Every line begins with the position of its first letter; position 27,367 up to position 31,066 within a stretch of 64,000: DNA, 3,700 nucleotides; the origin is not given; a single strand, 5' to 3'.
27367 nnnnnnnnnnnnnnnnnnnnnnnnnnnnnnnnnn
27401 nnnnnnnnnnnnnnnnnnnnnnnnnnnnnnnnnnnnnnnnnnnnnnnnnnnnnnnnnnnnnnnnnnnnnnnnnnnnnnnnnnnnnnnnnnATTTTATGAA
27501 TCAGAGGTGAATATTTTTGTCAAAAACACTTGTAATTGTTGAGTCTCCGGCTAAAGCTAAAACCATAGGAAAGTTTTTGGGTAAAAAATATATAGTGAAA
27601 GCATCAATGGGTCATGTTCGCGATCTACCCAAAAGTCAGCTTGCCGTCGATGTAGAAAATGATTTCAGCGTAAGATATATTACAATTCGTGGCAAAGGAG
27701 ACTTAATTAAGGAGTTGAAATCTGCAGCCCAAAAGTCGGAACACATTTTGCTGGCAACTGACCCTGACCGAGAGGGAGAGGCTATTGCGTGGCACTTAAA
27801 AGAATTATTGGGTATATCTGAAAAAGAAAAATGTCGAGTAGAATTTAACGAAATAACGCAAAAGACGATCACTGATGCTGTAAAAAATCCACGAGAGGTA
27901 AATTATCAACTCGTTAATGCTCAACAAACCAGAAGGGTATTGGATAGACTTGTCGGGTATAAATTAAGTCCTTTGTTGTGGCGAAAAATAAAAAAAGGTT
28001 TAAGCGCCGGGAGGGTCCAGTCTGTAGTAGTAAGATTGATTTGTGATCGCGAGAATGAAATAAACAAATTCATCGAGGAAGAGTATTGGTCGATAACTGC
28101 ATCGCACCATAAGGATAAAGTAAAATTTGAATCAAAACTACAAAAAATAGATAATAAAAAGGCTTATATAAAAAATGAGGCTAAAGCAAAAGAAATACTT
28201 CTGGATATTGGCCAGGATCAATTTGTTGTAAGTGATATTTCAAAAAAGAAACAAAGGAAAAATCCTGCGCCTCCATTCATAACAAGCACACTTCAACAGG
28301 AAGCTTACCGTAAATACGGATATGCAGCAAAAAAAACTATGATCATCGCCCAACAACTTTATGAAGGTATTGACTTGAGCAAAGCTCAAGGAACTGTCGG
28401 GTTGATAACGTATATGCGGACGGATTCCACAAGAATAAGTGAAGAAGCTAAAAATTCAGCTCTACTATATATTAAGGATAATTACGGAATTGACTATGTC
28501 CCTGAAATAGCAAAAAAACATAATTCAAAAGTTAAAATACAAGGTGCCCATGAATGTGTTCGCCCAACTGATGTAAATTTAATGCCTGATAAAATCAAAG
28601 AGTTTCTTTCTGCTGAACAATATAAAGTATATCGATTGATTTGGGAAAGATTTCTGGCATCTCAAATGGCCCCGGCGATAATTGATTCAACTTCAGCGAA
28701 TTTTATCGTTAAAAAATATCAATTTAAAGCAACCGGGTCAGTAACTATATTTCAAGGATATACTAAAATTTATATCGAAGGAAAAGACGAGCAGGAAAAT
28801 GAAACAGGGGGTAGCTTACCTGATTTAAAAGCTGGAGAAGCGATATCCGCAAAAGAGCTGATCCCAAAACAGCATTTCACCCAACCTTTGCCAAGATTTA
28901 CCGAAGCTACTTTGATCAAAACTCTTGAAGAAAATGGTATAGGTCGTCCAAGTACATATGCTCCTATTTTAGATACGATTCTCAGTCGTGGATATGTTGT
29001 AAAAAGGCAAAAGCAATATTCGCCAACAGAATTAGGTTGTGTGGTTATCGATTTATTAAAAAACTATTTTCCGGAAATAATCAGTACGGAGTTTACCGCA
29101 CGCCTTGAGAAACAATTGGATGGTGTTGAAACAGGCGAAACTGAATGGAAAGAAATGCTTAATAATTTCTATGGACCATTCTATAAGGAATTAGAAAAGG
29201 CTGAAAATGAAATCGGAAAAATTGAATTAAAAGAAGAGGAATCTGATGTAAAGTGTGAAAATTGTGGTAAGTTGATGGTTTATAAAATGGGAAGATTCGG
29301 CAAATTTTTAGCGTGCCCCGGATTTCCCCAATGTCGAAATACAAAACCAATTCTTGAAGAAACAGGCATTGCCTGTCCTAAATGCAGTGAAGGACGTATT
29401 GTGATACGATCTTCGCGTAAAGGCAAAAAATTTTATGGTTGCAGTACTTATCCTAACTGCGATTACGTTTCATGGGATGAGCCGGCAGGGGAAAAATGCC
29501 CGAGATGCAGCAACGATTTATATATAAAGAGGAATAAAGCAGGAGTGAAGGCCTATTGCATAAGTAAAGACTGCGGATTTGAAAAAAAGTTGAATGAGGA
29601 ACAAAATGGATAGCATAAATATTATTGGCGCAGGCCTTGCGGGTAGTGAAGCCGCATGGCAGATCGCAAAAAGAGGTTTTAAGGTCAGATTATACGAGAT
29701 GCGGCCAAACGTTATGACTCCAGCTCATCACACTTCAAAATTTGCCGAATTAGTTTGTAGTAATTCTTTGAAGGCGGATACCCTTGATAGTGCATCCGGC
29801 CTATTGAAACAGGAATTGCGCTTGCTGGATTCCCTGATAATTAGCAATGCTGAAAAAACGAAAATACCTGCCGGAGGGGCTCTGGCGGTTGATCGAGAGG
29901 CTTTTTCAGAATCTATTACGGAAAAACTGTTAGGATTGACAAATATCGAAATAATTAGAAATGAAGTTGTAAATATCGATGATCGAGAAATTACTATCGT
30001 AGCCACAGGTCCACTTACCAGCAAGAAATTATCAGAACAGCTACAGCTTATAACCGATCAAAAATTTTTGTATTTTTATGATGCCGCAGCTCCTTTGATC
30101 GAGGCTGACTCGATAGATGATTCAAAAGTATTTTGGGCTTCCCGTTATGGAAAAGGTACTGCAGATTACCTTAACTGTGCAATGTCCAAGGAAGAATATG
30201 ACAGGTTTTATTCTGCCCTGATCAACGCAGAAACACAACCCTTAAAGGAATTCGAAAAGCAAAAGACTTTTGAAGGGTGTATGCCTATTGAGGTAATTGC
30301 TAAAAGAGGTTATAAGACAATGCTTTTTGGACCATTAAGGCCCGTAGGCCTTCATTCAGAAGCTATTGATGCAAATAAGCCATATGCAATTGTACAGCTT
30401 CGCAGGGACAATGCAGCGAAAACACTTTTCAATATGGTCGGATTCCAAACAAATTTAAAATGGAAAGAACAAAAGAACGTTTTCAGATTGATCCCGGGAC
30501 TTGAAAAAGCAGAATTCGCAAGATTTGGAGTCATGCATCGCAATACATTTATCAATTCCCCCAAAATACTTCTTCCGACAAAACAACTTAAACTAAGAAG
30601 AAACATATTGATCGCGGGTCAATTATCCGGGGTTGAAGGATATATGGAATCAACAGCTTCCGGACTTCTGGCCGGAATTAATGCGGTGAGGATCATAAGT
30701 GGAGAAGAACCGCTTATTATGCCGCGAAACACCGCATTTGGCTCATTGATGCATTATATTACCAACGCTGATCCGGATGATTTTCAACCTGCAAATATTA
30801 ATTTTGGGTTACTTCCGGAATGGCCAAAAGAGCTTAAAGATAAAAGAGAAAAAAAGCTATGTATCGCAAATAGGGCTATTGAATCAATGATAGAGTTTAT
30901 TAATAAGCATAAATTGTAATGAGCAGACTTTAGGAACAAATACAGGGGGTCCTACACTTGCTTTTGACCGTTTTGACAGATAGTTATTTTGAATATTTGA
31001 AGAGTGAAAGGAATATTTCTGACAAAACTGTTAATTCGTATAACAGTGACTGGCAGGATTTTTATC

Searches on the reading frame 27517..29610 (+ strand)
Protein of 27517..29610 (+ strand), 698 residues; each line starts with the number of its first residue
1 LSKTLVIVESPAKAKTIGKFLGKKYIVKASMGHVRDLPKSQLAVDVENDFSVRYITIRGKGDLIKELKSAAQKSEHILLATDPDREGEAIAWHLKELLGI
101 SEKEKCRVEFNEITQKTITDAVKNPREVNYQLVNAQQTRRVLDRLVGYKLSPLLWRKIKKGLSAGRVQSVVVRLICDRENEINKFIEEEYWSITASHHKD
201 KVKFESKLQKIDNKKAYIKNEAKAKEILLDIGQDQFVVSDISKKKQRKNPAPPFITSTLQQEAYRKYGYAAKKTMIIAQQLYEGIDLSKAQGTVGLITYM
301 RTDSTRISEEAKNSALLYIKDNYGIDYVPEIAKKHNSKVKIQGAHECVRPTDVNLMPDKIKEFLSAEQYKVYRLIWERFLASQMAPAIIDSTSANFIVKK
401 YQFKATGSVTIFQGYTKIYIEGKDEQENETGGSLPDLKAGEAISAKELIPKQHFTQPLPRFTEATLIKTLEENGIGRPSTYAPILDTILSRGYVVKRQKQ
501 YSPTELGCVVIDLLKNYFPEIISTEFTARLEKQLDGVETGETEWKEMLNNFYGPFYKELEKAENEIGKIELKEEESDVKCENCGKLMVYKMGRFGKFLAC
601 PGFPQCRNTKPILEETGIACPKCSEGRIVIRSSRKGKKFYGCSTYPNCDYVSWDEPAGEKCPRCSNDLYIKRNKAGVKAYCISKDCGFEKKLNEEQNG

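Call 45: search_protein_families(library=pfam, proteins=[window:27517-29610:+], max_evalue=0.00001)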
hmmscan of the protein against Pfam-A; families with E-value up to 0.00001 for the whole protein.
window:27517-29610:+ (698 aa): 3 families
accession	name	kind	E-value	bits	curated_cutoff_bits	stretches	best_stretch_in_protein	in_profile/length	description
PF01131.25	Topoisom_bac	-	8.8e-128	427.2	35.1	1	128-548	2-410/411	DNA topoisomerase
PF01396.24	Zn_ribbon_Top1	-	5.7e-30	103.3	32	2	618-656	2-38/39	Topoisomerase DNA binding C4 zinc finger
PF01751.28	Toprim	-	2.8e-22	79.1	23.1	1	4-113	1-96/96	Toprim domain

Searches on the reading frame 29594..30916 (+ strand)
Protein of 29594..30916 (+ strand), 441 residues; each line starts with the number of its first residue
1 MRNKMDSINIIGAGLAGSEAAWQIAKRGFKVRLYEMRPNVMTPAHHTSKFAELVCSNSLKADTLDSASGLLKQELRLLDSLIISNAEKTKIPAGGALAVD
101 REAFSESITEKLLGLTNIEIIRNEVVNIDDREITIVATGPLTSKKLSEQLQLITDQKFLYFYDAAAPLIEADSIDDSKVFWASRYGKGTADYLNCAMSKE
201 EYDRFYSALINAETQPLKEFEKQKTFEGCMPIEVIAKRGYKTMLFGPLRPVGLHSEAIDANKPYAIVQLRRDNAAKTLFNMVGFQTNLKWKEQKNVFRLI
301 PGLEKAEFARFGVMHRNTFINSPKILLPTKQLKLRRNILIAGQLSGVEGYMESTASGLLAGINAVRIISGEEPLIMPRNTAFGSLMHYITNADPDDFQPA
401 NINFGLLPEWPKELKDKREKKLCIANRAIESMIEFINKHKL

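Call 45: search_protein_families(library=pfam, proteins=[window:29594-30916:+], max_evalue=0.00001)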
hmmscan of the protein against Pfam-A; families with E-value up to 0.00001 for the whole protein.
window:29594-30916:+ (441 aa): 2 families
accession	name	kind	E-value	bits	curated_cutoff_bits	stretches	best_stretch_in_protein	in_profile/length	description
PF01134.28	GIDA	-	8.1e-100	335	22.1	1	8-371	2-390/391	Glucose inhibited division protein A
PF13450.12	NAD_binding_8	-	2.3e-07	31.4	21.9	1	10-40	1-31/68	NAD(P)-binding Rossmann-like domain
